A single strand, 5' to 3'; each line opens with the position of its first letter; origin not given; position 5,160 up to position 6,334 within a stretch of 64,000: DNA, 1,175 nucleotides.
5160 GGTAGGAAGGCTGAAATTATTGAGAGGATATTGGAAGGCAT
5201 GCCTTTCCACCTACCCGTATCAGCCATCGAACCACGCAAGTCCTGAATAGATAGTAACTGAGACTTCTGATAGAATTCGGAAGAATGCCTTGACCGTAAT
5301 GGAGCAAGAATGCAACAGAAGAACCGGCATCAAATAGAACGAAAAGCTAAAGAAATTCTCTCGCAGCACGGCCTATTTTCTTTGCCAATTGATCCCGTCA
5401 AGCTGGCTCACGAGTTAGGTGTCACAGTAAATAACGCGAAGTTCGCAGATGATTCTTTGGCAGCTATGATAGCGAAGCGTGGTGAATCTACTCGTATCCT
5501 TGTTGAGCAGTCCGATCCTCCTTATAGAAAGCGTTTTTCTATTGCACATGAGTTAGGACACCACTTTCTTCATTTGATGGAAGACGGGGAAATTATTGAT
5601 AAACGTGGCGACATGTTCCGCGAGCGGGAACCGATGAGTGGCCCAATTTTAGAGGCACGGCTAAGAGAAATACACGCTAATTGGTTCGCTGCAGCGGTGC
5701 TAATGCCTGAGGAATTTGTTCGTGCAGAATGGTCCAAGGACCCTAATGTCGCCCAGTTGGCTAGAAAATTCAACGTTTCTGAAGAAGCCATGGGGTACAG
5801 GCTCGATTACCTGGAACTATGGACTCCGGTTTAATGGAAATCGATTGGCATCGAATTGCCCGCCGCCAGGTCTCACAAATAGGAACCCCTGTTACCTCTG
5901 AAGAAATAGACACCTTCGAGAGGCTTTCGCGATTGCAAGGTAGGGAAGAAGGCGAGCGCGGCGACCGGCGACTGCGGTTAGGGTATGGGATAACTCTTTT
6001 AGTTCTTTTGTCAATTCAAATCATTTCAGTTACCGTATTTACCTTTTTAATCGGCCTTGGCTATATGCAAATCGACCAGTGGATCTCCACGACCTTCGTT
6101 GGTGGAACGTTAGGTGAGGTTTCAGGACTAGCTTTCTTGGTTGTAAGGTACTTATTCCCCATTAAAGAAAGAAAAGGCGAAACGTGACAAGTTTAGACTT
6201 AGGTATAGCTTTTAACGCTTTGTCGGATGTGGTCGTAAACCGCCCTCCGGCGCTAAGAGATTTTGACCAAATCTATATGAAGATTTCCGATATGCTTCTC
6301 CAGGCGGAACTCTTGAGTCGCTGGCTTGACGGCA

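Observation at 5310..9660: Low-GC four-gene cassette (ImmA-like protease, 2-TM protein, DUF43-like NPPF enzyme, unknown protein): candidate uncharacterised accessory system, knocked out twice by one IS family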

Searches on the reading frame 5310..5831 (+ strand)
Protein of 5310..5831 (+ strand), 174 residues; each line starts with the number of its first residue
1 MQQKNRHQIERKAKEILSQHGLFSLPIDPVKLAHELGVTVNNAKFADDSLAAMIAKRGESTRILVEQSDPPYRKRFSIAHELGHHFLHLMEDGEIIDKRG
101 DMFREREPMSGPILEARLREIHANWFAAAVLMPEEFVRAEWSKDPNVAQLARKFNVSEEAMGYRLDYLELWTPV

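Call 6: search_protein_families(library=pfam, max_evalue=1, proteins=[window:5310-5831:+])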
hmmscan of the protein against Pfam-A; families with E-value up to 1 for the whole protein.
seq(174 aa): 2 families
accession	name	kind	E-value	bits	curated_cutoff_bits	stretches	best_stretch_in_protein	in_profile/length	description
PF06114.19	Peptidase_M78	-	9.7e-24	84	22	1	34-165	2-122/123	IrrE N-terminal-like domain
PF19527.4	DUF6055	-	0.017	14.5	27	1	75-134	129-178/417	Family of unknown function (DUF6055)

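Call 7: search_protein_families(library=padloc, max_evalue=1, proteins=[window:5310-5831:+])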
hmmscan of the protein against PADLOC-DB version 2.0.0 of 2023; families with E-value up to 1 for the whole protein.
seq(174 aa): 18 families
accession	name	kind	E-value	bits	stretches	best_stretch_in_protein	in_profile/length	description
PDLC04141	capP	-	4.8e-27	93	1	7-165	3-150/242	capP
PDLC03954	RmrA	-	4.2e-17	60.1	1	5-172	137-294/380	-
PDLC03947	RmrA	-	2.4e-15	54.2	1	3-170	135-292/383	-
PDLC03949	RmrA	-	1.2e-13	48.7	1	10-172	124-269/363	-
PDLC03952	RmrA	-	1.2e-12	45.4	1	5-170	149-304/395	-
PDLC03944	RmrA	-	1.6e-12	45.2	1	4-168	123-283/384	-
PDLC03948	RmrA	-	6.2e-12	43.1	1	5-170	135-291/397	-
PDLC03946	RmrA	-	5.9e-11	39.7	1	7-170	122-269/357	-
PDLC03943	RmrA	-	1.1e-10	39.1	2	4-88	121-206/370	-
PDLC03951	RmrA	-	5.1e-10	36.9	1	6-171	133-288/400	-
PDLC03945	RmrA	-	4.1e-09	34.1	1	54-172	188-297/394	-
PDLC03953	RmrA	-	9.8e-08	29.6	2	70-90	204-224/373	-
PDLC03950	RmrA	-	1.7e-07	28.5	1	10-172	131-282/369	-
PDLC03955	RmrA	-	8.8e-07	26.5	1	4-168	142-290/371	-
PDLC04776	PDC-M69B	-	8.3e-06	23.7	1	45-141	52-138/272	-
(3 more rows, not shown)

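Call 8: search_protein_families(library=ncbifam, max_evalue=1, proteins=[window:5310-5831:+])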
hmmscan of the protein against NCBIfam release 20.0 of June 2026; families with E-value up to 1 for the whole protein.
seq(174 aa): 2 families
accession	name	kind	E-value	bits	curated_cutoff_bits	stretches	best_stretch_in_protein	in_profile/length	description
NF052239.1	antitox_spr1629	equivalog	4.2e-09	36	335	1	52-172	186-297/377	spr1629 family repressor/antitoxin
NF038139.1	Reg_Aceta_RamB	equivalog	0.011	14.4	700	1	35-168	187-310/465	acetate metabolism transcriptional regulator RamB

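Call 31: search_protein_families(library=phrogs, max_evalue=0.1, proteins=[window:5310-5831:+])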
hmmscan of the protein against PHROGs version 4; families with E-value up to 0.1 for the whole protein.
seq(174 aa): 6 families
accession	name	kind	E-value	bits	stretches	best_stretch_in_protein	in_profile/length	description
phrog_2439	-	transcription regulation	7.2e-24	85.3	1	5-172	126-284/367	transcriptional regulator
phrog_87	-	other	4.2e-22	80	1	5-170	17-166/227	metallo-protease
phrog_1914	-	unknown function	4e-13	50.6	1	14-165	33-174/222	-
phrog_1516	-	unknown function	4e-11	44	1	44-166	57-175/227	-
phrog_19315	-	unknown function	1.3e-10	41.9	1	2-168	7-179/348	-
phrog_20936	-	unknown function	0.021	16.2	1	51-86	19-54/91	-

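Call 85: find_related_loci(query=A7, collection=metagenome_contigs, flank=5000)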
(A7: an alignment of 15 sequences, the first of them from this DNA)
Query A7 (174 aa) in metagenome_contigs; peptide patterns used: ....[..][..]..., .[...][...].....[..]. (x = any residue, [..] = any of these).
600 stretches matched a pattern (row limit reached: there are more); 486 encode a relative of the query (tblastn E <= 1e-3); the best 80 are kept; 80 distinct loci.
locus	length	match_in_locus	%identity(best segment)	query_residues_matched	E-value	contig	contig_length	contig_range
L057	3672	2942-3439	58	5-170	2e-61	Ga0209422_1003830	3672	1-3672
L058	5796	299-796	55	5-170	5e-59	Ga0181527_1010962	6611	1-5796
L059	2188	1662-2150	58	8-170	3e-59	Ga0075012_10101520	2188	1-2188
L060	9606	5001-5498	54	5-170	2e-58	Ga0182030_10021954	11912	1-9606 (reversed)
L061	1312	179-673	54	6-170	4e-61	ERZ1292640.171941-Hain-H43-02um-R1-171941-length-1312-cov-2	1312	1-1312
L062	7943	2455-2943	56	8-170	2e-57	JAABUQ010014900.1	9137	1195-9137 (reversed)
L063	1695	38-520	53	9-170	3e-57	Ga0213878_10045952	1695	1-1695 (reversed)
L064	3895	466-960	50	6-170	2e-54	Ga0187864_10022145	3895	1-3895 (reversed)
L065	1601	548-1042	52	5-170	9e-56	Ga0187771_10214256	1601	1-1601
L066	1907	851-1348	53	8-170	5e-54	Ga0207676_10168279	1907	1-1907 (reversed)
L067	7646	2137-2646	52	4-172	1e-52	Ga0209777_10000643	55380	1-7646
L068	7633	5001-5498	48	5-170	2e-47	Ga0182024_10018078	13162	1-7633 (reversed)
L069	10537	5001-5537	47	6-170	4e-46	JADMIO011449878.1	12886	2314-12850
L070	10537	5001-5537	43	4-171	3e-37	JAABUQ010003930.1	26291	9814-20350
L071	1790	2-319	59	65-170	4e-36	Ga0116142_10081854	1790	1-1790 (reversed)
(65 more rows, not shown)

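Call 100: find_related_loci(query=A7, collection=viral_contigs, flank=4000)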
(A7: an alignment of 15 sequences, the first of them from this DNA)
Query A7 (174 aa) in viral_contigs; peptide patterns used: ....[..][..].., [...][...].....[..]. (x = any residue, [..] = any of these).
277 stretches matched a pattern; 174 encode a relative of the query (tblastn E <= 1e-3); the best 80 are kept; 80 distinct loci.
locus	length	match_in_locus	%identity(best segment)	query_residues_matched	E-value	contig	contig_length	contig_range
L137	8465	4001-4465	39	10-168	2e-28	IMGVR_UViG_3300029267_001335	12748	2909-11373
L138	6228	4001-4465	39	10-168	2e-28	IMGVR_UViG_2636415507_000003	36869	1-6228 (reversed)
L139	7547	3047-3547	35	1-170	4e-28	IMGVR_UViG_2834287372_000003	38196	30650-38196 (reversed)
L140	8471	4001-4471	38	10-170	4e-26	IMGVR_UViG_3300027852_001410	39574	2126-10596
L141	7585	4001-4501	36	8-170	5e-26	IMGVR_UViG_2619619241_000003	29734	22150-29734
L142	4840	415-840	37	25-169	9e-22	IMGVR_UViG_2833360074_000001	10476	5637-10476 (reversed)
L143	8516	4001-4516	35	6-172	9e-20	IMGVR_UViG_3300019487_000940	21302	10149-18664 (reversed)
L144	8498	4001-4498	34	4-173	3e-19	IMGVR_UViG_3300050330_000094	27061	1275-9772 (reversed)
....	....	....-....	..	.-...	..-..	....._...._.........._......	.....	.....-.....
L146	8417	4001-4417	33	26-170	2e-17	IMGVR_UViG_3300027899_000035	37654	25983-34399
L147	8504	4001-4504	30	5-170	3e-16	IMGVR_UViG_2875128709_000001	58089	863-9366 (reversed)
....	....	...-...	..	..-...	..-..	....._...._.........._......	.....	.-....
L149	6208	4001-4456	32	9-161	6e-17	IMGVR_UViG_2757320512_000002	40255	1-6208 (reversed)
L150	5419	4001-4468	37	6-165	9e-17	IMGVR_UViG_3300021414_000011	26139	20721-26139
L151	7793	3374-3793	37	26-170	1e-16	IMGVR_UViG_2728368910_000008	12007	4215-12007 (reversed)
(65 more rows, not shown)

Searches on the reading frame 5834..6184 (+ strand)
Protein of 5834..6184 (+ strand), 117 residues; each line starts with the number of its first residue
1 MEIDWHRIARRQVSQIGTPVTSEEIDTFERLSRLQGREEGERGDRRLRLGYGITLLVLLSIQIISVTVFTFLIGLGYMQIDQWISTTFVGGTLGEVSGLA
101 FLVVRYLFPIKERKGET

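Call 6: search_protein_families(library=pfam, max_evalue=1, proteins=[window:5834-6184:+])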
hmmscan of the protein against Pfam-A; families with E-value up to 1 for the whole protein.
seq(117 aa): 2 families
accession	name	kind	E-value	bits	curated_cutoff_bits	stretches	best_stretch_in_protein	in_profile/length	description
PF11026.13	DUF2721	-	0.016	15.5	28.3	1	38-103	51-117/129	Protein of unknown function (DUF2721)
PF07332.16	Phage_holin_3_6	-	0.044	14.3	28.4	1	38-105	28-91/116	Putative Actinobacterial Holin-X, holin superfamily III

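Call 7: search_protein_families(library=padloc, max_evalue=1, proteins=[window:5834-6184:+])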
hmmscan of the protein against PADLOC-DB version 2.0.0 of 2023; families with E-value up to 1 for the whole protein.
seq(117 aa): 0 families

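Call 8: search_protein_families(library=ncbifam, max_evalue=1, proteins=[window:5834-6184:+])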
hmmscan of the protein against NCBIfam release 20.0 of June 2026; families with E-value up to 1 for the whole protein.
seq(117 aa): 0 families

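Call 31: search_protein_families(library=phrogs, max_evalue=0.1, proteins=[window:5834-6184:+])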
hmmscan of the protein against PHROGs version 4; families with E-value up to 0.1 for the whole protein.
seq(117 aa): 2 families
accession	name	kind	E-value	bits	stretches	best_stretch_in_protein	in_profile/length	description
phrog_35754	-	unknown function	3e-07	31.3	1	41-114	64-137/160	-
phrog_5346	-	unknown function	1.8e-05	25.7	1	44-109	134-199/201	-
